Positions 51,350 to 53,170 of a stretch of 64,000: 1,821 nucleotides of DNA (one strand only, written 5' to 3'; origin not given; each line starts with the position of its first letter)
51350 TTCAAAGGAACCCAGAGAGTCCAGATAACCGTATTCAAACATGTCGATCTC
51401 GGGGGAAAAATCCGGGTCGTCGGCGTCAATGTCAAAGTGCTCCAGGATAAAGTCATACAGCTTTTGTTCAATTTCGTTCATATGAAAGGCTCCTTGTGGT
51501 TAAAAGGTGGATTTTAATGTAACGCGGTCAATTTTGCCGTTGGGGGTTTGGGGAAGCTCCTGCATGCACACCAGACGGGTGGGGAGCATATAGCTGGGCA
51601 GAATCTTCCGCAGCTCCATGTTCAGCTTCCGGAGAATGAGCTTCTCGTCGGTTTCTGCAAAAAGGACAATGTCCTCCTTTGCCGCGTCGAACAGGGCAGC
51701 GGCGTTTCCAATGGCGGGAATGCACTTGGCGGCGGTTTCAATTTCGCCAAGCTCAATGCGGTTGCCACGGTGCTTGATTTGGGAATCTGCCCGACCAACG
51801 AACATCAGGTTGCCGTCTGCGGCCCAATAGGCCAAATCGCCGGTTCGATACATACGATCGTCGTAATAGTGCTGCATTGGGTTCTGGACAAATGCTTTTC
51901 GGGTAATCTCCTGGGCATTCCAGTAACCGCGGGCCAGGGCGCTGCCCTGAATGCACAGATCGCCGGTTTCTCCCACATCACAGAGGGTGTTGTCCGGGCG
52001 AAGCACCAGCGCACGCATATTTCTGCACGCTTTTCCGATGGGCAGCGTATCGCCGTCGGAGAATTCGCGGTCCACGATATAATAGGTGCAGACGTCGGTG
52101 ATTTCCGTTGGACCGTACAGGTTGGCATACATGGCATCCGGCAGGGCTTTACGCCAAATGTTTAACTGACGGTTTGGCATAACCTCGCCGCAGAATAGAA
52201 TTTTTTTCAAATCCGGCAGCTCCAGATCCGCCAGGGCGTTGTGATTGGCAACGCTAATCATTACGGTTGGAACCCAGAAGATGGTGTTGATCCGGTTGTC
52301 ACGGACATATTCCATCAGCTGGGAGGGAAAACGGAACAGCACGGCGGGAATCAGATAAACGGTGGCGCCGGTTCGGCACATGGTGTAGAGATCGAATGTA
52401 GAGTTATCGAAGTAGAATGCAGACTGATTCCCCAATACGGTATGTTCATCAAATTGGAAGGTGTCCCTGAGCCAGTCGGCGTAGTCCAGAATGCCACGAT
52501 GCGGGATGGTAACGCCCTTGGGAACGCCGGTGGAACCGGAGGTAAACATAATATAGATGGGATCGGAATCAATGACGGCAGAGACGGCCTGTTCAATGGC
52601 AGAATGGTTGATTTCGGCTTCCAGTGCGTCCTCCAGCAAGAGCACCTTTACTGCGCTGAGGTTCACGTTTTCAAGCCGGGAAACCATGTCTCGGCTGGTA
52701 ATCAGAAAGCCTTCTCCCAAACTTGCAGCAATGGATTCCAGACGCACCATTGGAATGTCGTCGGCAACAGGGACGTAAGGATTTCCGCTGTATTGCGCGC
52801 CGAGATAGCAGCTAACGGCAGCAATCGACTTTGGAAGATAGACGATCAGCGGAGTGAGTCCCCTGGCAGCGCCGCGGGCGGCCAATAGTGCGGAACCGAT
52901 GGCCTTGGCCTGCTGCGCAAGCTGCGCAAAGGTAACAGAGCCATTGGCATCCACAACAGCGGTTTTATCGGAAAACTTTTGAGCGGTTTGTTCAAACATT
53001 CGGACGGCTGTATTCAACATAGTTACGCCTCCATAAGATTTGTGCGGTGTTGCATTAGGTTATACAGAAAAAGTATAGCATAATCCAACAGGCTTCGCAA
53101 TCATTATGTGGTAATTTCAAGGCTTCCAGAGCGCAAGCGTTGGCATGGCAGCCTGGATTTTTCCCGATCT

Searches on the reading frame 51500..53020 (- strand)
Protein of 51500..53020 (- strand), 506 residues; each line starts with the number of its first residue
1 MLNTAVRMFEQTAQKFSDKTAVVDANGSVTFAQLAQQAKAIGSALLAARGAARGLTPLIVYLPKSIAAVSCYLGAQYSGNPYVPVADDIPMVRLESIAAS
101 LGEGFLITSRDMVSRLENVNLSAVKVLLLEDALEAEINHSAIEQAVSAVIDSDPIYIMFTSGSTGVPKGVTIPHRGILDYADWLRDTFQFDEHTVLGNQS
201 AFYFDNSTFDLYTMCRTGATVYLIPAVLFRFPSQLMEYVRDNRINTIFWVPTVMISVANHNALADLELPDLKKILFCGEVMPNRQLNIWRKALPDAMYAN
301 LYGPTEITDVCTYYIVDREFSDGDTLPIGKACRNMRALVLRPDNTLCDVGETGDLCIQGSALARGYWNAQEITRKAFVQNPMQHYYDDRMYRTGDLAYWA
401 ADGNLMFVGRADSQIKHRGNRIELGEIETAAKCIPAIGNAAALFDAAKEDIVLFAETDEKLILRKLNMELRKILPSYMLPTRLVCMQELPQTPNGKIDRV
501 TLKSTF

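Call 80: search_protein_families(library=pfam, proteins=[window:51500-53020:-], max_evalue=0.0001)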
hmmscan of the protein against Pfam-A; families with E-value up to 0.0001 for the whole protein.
window:51500-53020:- (506 aa): 1 family
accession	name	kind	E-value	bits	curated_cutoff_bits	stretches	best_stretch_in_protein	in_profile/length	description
PF00501.34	AMP-binding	-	1.9e-62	211.7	29.9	1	9-367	1-384/384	AMP-binding enzyme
